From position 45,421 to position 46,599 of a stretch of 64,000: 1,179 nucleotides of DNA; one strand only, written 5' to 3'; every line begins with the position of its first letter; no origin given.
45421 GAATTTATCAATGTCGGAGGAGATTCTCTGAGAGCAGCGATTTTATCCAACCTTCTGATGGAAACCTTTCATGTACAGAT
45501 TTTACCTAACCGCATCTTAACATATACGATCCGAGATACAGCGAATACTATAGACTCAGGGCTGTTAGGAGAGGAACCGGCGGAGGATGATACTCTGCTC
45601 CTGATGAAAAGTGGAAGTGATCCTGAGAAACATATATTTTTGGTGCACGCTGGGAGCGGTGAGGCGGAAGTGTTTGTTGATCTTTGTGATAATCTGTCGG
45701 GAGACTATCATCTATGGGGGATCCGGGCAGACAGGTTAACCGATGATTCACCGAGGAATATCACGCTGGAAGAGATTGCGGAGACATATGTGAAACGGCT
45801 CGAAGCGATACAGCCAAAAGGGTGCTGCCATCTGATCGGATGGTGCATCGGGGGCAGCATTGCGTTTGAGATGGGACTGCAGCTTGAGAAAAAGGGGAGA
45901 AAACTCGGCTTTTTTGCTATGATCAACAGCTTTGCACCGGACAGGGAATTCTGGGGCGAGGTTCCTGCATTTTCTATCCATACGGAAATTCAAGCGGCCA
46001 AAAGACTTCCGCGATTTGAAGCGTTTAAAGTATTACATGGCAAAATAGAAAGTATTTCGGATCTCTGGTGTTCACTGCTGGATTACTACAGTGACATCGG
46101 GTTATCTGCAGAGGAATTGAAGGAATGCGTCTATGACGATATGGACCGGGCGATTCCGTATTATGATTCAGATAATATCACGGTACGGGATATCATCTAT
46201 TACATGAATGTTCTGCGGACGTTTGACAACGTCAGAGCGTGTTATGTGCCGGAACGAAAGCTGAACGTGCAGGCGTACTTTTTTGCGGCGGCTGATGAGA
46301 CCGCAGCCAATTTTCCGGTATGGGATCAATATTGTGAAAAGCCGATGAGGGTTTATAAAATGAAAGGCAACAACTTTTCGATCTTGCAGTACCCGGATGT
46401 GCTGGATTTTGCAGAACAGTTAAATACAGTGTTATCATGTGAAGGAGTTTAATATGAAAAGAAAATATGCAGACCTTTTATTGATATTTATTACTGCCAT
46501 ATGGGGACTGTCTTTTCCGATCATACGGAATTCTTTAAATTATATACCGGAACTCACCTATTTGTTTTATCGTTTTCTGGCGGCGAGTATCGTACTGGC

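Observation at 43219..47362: Stand-alone C*-A-T-TE NRPS with a Cys-nucleophile thioesterase lacking the usual His, coupled to an EamA exporter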

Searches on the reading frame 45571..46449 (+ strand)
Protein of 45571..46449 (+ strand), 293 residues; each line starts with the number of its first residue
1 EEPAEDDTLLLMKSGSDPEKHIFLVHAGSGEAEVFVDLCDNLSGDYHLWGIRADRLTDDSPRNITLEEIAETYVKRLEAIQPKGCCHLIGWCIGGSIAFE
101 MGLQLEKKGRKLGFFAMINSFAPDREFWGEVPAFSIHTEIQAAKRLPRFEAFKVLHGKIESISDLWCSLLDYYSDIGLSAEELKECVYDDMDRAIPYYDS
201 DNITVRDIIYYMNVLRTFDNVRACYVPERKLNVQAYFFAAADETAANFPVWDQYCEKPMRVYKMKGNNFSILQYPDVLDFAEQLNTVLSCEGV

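Call 9: search_solved_structures(query=window:45571-46449:+, max_evalue=0.01, show_alignments=4)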
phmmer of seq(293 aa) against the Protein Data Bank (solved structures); distinct sequences matched with E-value up to 0.01: 33.
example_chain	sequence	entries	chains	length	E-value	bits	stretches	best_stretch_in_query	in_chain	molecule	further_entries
7dxo_A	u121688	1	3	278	3.6e-14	56.1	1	9-126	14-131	Non-ribosomal peptide synthetase 4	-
7crn_A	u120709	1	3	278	5e-14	55.7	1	9-126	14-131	Non-ribosomal peptide synthetase 4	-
3tej_A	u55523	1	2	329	7.2e-12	48.6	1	7-155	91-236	Enterobactin synthase component F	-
2roq_A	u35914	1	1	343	7.9e-12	48.4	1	7-155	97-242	Enterobactin synthetase component F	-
4zxh_A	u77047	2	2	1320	1.3e-11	47.8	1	18-126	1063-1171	ABBFA_003403 | Tyrocidine synthetase 3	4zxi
7r0x_A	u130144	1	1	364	6.8e-11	45.4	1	18-138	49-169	Polyketide synthase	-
5ja1_A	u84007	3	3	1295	7.6e-11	45.2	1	7-154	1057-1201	Enterobactin synthase component F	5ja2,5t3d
2cb9_A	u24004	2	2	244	1.4e-06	31.2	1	70-129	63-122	FENGYCIN SYNTHETASE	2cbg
6ojc_A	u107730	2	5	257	2.1e-06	30.7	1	22-120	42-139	NocB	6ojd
3tjm_A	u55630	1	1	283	5.9e-06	29.2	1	5-107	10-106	Fatty acid synthase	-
4z49_A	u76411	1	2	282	6.1e-06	29.1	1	5-107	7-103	Fatty acid synthase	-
1xkt_A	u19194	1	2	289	6.3e-06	29.1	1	5-107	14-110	fatty acid synthase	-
7mhd_A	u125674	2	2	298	6.9e-06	28.9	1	5-107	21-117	Fatty acid synthase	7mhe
2px6_A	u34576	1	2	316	7.4e-06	28.8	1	5-107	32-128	Thioesterase domain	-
8tqv_A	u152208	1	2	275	7.6e-06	28.8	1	21-126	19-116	Polyketide synthase Pks13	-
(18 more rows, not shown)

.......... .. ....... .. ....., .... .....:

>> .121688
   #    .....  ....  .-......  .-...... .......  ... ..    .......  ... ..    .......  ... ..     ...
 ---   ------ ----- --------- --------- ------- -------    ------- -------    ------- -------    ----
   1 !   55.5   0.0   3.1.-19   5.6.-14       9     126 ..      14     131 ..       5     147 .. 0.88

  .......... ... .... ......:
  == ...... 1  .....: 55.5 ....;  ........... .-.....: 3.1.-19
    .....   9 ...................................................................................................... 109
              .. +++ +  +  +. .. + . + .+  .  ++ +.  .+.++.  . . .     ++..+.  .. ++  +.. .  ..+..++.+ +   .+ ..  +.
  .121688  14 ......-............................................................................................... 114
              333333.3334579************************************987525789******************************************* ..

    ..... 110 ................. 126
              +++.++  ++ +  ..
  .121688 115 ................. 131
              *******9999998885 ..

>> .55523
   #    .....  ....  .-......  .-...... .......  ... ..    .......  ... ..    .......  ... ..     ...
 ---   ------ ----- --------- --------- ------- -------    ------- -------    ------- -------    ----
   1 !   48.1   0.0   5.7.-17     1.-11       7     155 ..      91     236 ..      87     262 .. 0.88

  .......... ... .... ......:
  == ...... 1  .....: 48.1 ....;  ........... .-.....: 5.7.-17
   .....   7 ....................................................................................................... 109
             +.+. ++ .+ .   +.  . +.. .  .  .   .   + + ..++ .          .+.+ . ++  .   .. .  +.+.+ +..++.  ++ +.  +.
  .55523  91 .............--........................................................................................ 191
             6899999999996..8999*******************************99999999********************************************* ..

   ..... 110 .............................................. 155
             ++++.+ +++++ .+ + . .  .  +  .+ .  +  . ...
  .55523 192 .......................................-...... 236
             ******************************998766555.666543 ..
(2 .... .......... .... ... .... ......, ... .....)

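Call 16: find_related_loci(query=A2, collection=genome_contigs, flank=10000)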
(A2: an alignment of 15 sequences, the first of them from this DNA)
Query A2 (288 aa) in genome_contigs; peptide patterns used: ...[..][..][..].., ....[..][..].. (x = any residue, [..] = any of these).
52 stretches matched a pattern; 5 encode a relative of the query (tblastn E <= 1e-3); 5 distinct loci.
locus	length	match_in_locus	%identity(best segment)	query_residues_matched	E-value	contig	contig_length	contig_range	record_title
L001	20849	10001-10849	58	1-283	2e-118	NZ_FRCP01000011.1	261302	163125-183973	Anaerosporobacter mobilis DSM 15930, whole genome shotgun sequence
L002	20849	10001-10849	58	1-283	2e-117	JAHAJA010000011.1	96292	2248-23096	MAG: Clostridiales bacterium isolate L3_098_000G1_dasL3_098_000G1_metabat.metabat.68 L3_098_000G1_scaffold_154, whole ge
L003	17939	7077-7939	56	1-288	1e-103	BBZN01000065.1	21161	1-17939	Clostridia bacterium UC5.1-1D2 DNA, contig: contig00065, whole genome shotgun sequence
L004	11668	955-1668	58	50-287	4e-96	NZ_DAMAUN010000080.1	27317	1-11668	MAG: Lacrimispora sp. isolate CTOTU48504 NODE_231_length_27317_cov_5.910241, whole genome shotgun sequence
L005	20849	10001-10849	39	1-284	1e-70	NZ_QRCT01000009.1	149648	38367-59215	Anaerosacchariphilus polymeriproducens strain MCWD5 MCWD5.09, whole genome shotgun sequence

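Call 33: search_solved_structures(query=A2, max_evalue=0.001, show_alignments=5)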
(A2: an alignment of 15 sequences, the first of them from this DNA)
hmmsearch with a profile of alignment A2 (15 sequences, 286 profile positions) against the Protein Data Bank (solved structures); distinct sequences matched with E-value up to 0.001: 36.
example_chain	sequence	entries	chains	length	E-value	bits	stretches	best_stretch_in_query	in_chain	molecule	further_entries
4zxh_A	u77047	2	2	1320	3.9e-21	78.8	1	8-118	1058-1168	ABBFA_003403 | Tyrocidine synthetase 3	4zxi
7r0x_A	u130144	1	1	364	2.7e-17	66.2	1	11-147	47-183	Polyketide synthase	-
7dxo_A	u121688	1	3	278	6.7e-17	64.9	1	8-119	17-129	Non-ribosomal peptide synthetase 4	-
7crn_A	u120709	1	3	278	7.6e-17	64.7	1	8-119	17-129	Non-ribosomal peptide synthetase 4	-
3tej_A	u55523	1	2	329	3.8e-14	55.8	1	16-134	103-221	Enterobactin synthase component F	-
3tjm_A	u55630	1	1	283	3.9e-14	55.8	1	5-103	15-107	Fatty acid synthase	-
2roq_A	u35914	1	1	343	4.1e-14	55.7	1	16-134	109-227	Enterobactin synthetase component F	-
7mhd_A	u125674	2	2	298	1.4e-13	53.9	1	5-103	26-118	Fatty acid synthase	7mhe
4z49_A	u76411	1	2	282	1.7e-13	53.7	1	5-103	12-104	Fatty acid synthase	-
2px6_A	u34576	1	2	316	1.9e-13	53.6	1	5-103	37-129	Thioesterase domain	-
2cb9_A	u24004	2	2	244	3.3e-13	52.7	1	11-167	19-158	FENGYCIN SYNTHETASE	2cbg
5ja1_A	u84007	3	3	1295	3.6e-13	52.6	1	16-134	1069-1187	Enterobactin synthase component F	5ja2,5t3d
1xkt_A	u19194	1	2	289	3.8e-13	52.6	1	5-103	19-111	fatty acid synthase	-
8tqv_A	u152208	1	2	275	2.7e-12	49.7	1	16-115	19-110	Polyketide synthase Pks13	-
5v3z_A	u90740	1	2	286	3e-12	49.6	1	16-115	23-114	Polyketide synthase Pks13 (Termination polyketide synthase)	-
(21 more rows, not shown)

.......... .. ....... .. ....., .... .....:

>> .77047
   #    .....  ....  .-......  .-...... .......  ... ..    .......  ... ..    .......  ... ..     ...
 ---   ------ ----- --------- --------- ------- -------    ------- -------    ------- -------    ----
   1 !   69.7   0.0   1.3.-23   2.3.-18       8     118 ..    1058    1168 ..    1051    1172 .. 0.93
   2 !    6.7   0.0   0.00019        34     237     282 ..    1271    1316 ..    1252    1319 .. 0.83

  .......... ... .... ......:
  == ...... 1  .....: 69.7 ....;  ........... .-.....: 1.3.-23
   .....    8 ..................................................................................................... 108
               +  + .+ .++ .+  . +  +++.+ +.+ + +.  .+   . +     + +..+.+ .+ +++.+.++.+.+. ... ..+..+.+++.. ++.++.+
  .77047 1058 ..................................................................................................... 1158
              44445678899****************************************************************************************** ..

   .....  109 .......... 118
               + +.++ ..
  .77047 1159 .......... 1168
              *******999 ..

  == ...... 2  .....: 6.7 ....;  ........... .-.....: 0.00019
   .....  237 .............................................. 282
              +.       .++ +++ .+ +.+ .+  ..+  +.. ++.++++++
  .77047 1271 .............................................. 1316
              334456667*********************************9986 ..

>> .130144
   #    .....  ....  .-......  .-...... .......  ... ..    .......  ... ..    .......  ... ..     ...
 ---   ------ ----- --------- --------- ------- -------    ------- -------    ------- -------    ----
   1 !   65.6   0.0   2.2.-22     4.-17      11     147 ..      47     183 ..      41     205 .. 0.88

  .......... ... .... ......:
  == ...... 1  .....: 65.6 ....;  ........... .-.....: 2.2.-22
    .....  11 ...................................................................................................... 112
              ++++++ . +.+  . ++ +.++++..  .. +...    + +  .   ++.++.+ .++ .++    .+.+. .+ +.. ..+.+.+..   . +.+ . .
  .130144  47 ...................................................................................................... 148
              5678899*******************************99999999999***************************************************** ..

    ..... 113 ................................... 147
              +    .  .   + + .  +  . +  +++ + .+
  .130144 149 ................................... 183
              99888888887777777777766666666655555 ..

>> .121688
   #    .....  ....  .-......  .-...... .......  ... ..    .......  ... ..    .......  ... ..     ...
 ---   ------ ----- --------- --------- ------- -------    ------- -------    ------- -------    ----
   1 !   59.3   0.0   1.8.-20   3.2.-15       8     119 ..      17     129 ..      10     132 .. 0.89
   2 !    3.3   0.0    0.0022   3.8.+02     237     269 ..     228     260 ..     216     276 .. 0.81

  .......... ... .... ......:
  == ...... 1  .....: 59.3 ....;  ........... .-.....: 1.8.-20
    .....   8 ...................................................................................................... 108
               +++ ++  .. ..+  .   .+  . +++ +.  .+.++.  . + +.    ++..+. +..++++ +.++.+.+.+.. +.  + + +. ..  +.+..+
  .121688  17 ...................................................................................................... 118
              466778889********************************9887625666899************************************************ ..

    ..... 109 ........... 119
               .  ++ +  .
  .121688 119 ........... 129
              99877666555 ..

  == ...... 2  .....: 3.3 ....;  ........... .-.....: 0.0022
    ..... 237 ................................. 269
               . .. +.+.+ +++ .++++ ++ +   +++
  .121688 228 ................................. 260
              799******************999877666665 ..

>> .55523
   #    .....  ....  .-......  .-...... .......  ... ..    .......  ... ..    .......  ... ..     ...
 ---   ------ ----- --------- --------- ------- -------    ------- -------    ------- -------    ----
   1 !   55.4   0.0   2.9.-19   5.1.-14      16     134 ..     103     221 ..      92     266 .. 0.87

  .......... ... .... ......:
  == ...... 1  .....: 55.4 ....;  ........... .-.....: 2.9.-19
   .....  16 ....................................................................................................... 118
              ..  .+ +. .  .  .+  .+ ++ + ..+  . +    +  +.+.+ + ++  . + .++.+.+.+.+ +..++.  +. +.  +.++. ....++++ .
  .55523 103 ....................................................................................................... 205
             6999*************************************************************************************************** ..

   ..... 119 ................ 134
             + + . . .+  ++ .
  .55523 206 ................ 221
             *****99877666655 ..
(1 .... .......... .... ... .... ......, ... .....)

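Call 44: search_protein_representatives(alignment_id=A2)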
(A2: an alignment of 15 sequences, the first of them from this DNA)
Query: 15 sequences, 286 profile positions. Proteins with E-value up to 0.001 (for the whole library): 35233; up to 1e-10: 16719; up to 1e-30: 604. The best 150 are listed.
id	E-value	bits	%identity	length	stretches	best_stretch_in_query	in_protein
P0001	5.0e-131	452.6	-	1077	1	1-285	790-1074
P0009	6.5e-131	452.2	-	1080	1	1-285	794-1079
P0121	5.7e-129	445.8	-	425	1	1-284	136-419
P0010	7.6e-126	435.5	-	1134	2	1-283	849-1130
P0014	4.2e-121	420.0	-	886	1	1-283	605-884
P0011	3.3e-117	407.2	-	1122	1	1-284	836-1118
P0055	2.5e-100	351.8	-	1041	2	3-281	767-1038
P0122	2.7e-90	318.9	-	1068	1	2-285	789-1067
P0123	2.7e-86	305.7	-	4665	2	1-284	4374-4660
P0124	5.0e-86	304.9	-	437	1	1-282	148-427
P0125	5.3e-86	304.8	-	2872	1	2-282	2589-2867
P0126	5.1e-85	301.6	-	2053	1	1-284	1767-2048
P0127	9.4e-85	300.7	-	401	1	1-283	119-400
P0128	2.3e-83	296.2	-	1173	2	1-284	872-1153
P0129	3.1e-83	295.7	-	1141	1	2-284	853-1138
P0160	1.5e-74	267.2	-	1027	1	1-283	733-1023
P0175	2.4e-73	263.3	-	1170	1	1-283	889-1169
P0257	1.3e-65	237.9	-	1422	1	2-284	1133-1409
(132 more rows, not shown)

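Call 69: find_homologous_proteins(query=A2, max_evalue=1e-60)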
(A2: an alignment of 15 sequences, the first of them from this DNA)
Query A2 (15 sequences) (288 aa, profile of the alignment): 14 proteins with E <= 1e-60 among 6122 candidates.
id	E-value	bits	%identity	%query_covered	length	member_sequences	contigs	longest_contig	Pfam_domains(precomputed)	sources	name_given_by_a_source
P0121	1.8e-128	446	59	100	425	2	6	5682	PF00550.32,PF00975.27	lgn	-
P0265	6.2e-111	388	58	83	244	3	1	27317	PF00975.27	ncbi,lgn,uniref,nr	ncbi:thioesterase domain-containing protein [Lacrimispora sp.]|uniref:thioesterase domain-containing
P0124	1.6e-85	305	36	98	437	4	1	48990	PF00550.32,PF00975.27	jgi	jgi:thioesterase domain-containing protein/acyl carrier protein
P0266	3.2e-85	304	36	99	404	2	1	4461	PF00550.32,PF00975.27,PF23297.2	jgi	jgi:thioesterase domain-containing protein/acyl carrier protein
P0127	2.9e-84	301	40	98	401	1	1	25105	PF00550.32,PF00975.27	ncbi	ncbi:MAG: thioesterase domain-containing protein, partial [Lutisporaceae bacterium]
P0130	2.1e-82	295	38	99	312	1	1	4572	PF00975.27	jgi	jgi:thioesterase domain-containing protein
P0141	1.0e-77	279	34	99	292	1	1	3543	PF00975.27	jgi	jgi:thioesterase domain-containing protein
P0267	2.5e-73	265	33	99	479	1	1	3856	PF00550.32,PF13193.13,PF00975.27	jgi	jgi:thioesterase domain-containing protein/acyl carrier protein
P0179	2.0e-72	262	47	66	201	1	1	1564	-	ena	-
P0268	5.9e-70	254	33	97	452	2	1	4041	PF00550.32,PF00975.27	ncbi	-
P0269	5.6e-69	251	33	95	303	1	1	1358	PF00975.27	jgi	jgi:thioesterase domain-containing protein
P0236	2.0e-67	246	34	99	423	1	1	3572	PF00550.32,PF00975.27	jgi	jgi:thioesterase domain-containing protein/acyl carrier protein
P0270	2.6e-66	242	33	97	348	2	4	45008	PF00550.32,PF00975.27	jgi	-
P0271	3.5e-62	228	29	99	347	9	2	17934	PF00550.32,PF00975.27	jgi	jgi:thioesterase domain-containing protein/acyl carrier protein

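Call 74: search_protein_families(library=pfam, proteins=[P0160, P0257, P0122, P0129, P0175], max_evalue=0.00001)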
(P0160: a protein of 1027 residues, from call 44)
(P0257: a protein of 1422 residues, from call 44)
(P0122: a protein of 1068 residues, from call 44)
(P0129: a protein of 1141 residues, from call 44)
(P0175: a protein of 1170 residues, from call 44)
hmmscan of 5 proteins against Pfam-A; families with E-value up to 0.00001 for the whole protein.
P0160 (1027 aa): 5 families
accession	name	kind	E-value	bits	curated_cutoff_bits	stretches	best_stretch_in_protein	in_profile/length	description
PF00501.34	AMP-binding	-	2.4e-79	267.4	29.9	1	121-487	1-384/384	AMP-binding enzyme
PF00975.26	Thioesterase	-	5.1e-17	63.3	26.4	1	749-911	3-157/226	Thioesterase domain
PF00550.31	PP-binding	-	1.9e-16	60.5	20.8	1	654-719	2-67/67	Phosphopantetheine attachment site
PF00668.25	Condensation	-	2.6e-10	40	30.6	1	30-101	385-456/456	Condensation domain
PF13193.12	AMP-binding_C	-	2.8e-09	38.2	24.5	1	552-627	1-76/76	AMP-binding enzyme C-terminal domain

P0257 (1422 aa): 5 families
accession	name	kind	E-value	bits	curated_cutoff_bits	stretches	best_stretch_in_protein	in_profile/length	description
PF00668.25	Condensation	-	1.4e-106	357.4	30.6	1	90-525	1-456/456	Condensation domain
PF00501.34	AMP-binding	-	5.7e-84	282.6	29.9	1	545-897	1-384/384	AMP-binding enzyme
PF00550.31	PP-binding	-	6.3e-32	110.1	20.8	2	10-74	1-67/67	Phosphopantetheine attachment site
PF00975.26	Thioesterase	-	6.4e-19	69.5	26.4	1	1145-1399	2-220/226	Thioesterase domain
PF13193.12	AMP-binding_C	-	6.7e-07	30.6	24.5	1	954-1028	1-76/76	AMP-binding enzyme C-terminal domain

P0122 (1068 aa): 3 families
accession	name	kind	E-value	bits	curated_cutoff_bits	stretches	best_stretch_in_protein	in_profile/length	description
PF00501.34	AMP-binding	-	2.8e-75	254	29.9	1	228-558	10-384/384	AMP-binding enzyme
PF00975.26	Thioesterase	-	1.7e-16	61.6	26.4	1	802-891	2-92/226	Thioesterase domain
PF00550.31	PP-binding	-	1.4e-06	28.9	20.8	1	713-771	4-64/67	Phosphopantetheine attachment site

P0129 (1141 aa): 5 families
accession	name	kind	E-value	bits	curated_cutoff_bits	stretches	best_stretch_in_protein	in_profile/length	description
PF00501.34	AMP-binding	-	3.8e-79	266.7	29.9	1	274-618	1-384/384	AMP-binding enzyme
PF00668.25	Condensation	-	1.6e-23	83.6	30.6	1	9-254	186-456/456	Condensation domain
PF00975.26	Thioesterase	-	6.5e-17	62.9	26.4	1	867-974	2-109/226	Thioesterase domain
PF00550.31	PP-binding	-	4.1e-12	46.6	20.8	1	778-840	3-67/67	Phosphopantetheine attachment site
PF13193.12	AMP-binding_C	-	2.3e-08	35.3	24.5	1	675-748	1-76/76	AMP-binding enzyme C-terminal domain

P0175 (1170 aa): 5 families
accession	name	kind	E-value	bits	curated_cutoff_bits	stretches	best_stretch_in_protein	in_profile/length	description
PF00501.34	AMP-binding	-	2.3e-83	280.6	29.9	1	294-655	1-384/384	AMP-binding enzyme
PF00668.25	Condensation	-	3.2e-28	99.1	30.6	1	12-274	186-456/456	Condensation domain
PF00975.26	Thioesterase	-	3.8e-20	73.5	26.4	1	905-1161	2-221/226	Thioesterase domain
PF00550.31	PP-binding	-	3.7e-15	56.4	20.8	1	814-877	2-67/67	Phosphopantetheine attachment site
PF13193.12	AMP-binding_C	-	5.4e-07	30.9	24.5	1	712-785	1-76/76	AMP-binding enzyme C-terminal domain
